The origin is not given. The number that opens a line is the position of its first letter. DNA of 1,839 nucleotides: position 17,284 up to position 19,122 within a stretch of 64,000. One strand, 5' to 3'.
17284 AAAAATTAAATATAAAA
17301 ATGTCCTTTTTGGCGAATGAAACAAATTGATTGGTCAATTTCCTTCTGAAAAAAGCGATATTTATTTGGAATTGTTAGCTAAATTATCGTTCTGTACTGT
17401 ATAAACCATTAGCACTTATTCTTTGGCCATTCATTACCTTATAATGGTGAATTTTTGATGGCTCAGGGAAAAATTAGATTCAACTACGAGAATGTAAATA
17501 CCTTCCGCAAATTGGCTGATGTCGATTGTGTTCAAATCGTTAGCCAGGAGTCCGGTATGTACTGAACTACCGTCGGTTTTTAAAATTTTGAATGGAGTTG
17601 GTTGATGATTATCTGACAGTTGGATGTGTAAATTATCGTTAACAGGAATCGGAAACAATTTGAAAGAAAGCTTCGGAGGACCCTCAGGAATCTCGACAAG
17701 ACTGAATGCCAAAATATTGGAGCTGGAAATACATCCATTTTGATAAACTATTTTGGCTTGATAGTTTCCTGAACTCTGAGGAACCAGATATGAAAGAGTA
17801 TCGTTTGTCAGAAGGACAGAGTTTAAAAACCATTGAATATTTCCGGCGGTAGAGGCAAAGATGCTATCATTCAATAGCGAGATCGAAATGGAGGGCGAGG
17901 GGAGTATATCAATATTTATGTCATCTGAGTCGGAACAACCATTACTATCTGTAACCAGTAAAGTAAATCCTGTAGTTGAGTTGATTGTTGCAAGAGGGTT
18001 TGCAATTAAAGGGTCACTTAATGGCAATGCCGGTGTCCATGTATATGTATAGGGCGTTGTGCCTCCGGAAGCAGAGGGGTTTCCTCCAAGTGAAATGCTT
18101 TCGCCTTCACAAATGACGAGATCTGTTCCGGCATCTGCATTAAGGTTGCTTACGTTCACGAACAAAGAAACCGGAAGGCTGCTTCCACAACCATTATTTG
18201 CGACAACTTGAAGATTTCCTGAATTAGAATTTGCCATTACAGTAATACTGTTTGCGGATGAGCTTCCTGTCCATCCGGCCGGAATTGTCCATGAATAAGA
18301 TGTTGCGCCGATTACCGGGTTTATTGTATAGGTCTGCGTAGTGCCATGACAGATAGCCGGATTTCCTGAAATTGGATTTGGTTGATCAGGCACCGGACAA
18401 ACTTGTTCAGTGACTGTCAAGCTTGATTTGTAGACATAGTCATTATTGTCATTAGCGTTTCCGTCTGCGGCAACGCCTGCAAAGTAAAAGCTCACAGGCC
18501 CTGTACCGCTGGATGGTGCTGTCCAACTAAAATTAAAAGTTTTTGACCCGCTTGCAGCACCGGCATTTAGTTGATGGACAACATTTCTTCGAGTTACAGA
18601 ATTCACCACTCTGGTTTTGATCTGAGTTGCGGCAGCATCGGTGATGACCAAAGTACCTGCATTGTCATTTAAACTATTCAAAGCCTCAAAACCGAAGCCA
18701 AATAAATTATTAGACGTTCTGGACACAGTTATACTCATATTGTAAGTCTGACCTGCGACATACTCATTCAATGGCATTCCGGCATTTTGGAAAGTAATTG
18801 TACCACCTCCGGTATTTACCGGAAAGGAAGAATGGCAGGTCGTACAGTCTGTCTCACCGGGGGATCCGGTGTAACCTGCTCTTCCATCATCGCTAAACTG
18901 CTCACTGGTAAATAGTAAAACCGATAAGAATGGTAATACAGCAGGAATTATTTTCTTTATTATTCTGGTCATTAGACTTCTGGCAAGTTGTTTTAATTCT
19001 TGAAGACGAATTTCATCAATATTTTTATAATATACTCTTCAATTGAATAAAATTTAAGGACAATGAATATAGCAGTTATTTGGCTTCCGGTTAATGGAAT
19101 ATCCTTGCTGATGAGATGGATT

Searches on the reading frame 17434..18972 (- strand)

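Call 18: search_protein_families(library=pfam, proteins=[window:17434-18972:-], max_evalue=0.001)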
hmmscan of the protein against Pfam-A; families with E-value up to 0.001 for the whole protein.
window:17434-18972:- (512 aa): 3 families
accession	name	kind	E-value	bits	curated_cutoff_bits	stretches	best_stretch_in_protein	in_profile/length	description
PF19408.5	PKD_6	-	6.8e-21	74.9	25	1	195-268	2-78/82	PKD-like domain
PF18962.6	Por_Secre_tail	-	6.7e-08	33.1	27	1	439-510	1-75/75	Secretion system C-terminal sorting domain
PF19081.6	Ig_7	-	0.00014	22.5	27.3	0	195-273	1-81/84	Ig-like domain CHU_C associated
